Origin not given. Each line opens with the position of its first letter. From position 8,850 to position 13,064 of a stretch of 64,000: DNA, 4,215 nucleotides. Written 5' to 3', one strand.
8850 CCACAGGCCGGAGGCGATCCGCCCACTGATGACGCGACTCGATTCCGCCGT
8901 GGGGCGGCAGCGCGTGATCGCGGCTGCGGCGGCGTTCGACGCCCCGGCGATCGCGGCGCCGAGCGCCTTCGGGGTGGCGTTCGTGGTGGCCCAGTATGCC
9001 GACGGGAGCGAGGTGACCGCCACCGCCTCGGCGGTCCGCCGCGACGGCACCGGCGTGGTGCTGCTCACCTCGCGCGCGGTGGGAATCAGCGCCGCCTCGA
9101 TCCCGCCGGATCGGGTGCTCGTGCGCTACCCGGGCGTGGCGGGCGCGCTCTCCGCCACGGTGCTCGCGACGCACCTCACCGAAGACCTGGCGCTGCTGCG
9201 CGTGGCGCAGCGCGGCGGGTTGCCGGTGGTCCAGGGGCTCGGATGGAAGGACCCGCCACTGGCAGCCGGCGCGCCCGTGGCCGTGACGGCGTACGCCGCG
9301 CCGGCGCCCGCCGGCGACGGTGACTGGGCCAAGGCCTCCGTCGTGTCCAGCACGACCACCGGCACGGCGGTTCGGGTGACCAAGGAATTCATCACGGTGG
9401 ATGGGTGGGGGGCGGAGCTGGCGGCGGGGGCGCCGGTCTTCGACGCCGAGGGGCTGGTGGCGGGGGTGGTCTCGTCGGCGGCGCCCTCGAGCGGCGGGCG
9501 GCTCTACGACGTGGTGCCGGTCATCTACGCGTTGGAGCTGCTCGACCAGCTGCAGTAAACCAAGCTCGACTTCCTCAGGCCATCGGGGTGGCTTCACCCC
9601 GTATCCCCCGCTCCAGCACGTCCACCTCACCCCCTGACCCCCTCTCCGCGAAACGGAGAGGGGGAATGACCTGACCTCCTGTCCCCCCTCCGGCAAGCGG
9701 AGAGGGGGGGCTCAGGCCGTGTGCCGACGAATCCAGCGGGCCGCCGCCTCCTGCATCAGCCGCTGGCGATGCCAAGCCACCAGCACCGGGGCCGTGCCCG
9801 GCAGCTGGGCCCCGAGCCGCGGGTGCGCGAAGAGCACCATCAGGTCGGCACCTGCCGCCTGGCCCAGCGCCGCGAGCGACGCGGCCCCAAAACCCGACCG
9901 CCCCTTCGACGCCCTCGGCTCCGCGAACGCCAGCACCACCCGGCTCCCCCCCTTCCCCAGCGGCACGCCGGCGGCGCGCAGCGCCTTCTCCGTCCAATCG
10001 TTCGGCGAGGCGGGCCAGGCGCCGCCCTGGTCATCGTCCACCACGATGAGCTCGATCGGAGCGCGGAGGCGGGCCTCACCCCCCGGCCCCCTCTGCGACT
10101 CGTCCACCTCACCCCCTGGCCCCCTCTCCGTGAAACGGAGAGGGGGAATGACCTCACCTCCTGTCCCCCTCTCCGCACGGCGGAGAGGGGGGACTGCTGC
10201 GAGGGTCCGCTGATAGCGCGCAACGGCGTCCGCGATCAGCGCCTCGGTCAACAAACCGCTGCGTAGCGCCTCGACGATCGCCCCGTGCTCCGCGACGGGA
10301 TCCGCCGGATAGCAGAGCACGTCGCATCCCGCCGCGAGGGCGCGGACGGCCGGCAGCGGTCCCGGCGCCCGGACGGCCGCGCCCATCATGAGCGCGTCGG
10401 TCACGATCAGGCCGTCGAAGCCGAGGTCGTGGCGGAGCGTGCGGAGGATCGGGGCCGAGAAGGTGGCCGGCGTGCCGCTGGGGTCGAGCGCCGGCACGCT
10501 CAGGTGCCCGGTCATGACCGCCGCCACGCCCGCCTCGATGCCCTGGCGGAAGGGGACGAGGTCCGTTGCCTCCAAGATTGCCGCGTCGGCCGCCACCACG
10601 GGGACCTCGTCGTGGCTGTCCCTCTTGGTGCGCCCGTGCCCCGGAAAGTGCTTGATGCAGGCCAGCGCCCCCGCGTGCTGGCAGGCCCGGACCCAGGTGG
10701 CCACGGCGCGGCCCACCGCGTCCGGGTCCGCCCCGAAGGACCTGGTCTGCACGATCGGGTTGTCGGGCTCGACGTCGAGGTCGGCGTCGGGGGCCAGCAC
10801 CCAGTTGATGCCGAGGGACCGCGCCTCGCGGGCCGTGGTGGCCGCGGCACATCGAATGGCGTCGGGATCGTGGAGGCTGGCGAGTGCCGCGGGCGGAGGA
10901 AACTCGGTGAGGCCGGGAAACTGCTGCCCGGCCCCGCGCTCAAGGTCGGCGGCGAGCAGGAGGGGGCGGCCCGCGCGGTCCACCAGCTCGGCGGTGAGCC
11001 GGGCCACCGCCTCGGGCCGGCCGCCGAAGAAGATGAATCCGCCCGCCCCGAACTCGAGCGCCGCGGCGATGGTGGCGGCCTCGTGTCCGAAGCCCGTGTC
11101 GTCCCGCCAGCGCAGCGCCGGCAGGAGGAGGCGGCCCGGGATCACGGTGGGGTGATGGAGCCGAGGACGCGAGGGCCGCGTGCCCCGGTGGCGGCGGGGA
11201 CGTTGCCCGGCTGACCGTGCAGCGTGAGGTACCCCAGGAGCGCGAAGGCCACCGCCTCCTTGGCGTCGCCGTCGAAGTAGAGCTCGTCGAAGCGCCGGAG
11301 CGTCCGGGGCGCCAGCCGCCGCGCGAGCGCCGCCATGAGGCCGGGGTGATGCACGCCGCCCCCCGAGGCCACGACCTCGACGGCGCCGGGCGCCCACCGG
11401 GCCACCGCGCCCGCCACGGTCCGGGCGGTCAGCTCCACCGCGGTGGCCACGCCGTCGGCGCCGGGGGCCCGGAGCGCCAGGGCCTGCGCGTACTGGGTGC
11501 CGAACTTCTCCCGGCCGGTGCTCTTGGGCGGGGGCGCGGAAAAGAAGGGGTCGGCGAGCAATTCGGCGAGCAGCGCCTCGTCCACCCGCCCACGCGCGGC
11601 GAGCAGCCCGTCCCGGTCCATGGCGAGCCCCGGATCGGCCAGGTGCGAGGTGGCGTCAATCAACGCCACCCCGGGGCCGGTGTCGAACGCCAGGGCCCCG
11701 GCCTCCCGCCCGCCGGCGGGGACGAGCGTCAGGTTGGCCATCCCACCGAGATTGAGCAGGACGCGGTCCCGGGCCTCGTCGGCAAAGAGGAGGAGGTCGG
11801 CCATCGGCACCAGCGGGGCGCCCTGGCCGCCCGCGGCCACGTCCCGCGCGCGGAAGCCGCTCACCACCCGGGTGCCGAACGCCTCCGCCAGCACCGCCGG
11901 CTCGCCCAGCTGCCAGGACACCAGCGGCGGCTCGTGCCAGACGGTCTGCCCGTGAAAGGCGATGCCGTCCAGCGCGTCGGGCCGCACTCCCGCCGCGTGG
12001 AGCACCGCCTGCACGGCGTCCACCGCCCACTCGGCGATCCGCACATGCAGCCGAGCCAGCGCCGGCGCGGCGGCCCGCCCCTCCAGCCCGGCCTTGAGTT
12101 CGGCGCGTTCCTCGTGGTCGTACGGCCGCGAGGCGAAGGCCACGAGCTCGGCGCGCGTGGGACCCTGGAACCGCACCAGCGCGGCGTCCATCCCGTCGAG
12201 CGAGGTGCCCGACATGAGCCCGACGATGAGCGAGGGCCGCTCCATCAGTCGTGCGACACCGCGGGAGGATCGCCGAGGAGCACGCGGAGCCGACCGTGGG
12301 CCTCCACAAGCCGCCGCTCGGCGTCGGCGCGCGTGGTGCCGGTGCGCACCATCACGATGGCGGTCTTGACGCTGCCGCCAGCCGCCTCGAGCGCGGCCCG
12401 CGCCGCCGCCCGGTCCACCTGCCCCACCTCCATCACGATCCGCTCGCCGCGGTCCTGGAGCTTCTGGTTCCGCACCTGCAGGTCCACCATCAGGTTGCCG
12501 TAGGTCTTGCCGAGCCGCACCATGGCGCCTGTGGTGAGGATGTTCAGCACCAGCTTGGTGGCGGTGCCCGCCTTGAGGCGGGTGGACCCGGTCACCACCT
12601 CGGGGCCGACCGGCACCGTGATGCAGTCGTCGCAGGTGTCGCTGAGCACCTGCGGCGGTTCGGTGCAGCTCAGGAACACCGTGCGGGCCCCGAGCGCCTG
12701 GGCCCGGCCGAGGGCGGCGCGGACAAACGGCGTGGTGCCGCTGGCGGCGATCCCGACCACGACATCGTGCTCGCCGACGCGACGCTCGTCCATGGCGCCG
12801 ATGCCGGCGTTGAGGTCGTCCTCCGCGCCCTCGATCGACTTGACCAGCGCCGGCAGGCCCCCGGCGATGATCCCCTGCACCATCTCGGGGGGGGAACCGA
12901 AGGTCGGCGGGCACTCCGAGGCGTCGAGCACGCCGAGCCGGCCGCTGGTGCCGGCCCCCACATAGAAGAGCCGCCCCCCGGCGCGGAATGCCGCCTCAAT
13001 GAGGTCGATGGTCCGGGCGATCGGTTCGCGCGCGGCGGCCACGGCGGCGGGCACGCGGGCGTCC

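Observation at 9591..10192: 120-nt double-hairpin repeat found once between genes and once in frame inside nagZ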

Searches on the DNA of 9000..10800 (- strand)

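Call 10: search_rna_families(source=window, start=9000, end=10800, threshold=evalue, max_evalue=10)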
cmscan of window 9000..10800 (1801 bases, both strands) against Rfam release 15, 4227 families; matches with E-value up to 10: 14.
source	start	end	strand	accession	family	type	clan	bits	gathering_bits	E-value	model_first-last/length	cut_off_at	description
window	9627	9712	-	RF03329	mir-4743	Gene; miRNA;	-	27.3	72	0.004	1-101/101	no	mir-4743 microRNA precursor family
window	10109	10195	-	RF03329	mir-4743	Gene; miRNA;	-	24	72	0.038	1-101/101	no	mir-4743 microRNA precursor family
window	9680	9707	-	RF02795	Pab91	Gene; snRNA; snoRNA; HACA-box;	-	20.9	71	0.73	1-57/57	no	Pab91 RNA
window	10119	10192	-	RF03627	mir-9168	Gene; miRNA;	-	20.8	100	0.51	1-95/95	no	mir-9168 microRNA precursor family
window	10135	10176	-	RF03383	mir-1976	Gene; miRNA;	-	19.2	71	1.2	1-52/52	no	mir-1976 microRNA precursor family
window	9637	9709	+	RF03509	mir-4660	Gene; miRNA;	-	18.8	87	1.6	1-86/86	no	mir-4660 microRNA precursor family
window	9637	9709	-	RF03627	mir-9168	Gene; miRNA;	-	18.5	100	2.3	1-95/95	no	mir-9168 microRNA precursor family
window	10164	10192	+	RF03837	mir-3138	Gene; miRNA;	-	18.3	90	9.5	1-82/82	no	mir-3138 microRNA precursor family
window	10132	10178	-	RF03778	mir-483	Gene; miRNA;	-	17.7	60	4.6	1-75/75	no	mir-483 microRNA precursor family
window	10119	10192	+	RF03509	mir-4660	Gene; miRNA;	-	17.5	87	3.8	1-86/86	no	mir-4660 microRNA precursor family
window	10162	10191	-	RF02795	Pab91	Gene; snRNA; snoRNA; HACA-box;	-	17.4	71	5.4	1-57/57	no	Pab91 RNA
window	9621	9706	-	RF02953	DUF1874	Cis-reg;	-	16.1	42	9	1-93/93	no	DUF1874 RNA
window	10156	10207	+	RF03892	mir-4860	Gene; miRNA;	-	15.9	100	9.6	1-74/74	no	mir-4860 microRNA precursor family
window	9658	9784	-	RF00062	HgcC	Gene;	-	14.2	50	2.7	1-130/130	no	HgcC family RNA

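Call 91: search_dna_similar(query=window:10073-10192:-, collection=ecoli_genomes, mode=distant, max_evalue=10, max_rows=10)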
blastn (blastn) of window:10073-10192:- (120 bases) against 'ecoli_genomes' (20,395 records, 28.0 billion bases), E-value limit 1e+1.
No match.

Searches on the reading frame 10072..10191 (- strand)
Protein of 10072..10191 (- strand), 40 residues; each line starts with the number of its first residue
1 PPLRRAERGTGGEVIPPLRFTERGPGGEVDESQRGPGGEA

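Call 19: find_homologous_proteins(query=window:10072-10191:-, max_evalue=10)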
Query seq(40 aa): no candidate shares three 5-residue words with the query. No homologue found.

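Call 33: search_protein_representatives(protein=window:10072-10191:-)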
Query: 40 residues. Proteins with E-value up to 0.001 (for the whole library): 3; up to 1e-10: 0; up to 1e-30: 0. The best 3 are listed.
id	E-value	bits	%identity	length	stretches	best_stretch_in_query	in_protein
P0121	1.2e-05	41.0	53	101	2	2-28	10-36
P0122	3.6e-04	36.6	66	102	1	3-34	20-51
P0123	5.7e-04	35.9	63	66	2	12-39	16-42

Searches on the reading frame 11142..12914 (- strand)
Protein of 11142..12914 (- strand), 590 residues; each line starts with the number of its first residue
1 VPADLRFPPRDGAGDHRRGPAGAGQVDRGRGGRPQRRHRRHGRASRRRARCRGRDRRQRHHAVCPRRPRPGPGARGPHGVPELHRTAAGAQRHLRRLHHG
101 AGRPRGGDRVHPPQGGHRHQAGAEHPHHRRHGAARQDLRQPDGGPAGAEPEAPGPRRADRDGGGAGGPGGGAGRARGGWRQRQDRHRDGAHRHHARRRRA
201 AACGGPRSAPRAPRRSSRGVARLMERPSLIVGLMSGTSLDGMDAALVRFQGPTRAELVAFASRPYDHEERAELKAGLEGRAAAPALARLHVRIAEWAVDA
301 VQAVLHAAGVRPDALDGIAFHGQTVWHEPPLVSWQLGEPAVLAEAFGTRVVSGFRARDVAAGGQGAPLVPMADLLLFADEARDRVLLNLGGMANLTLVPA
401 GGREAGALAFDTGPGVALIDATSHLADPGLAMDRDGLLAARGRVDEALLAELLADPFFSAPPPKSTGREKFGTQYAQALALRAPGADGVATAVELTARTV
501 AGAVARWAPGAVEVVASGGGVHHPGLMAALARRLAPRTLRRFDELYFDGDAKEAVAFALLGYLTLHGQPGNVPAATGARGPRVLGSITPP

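Call 9: search_protein_families(library=pfam, proteins=[window:11142-12914:-])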
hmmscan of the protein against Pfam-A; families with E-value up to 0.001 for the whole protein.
window:11142-12914:- (590 aa): 1 family
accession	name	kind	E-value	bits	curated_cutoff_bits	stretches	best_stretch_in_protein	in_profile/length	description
PF03702.20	AnmK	-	6.6e-96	322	24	1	230-589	3-366/367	Anhydro-N-acetylmuramic acid kinase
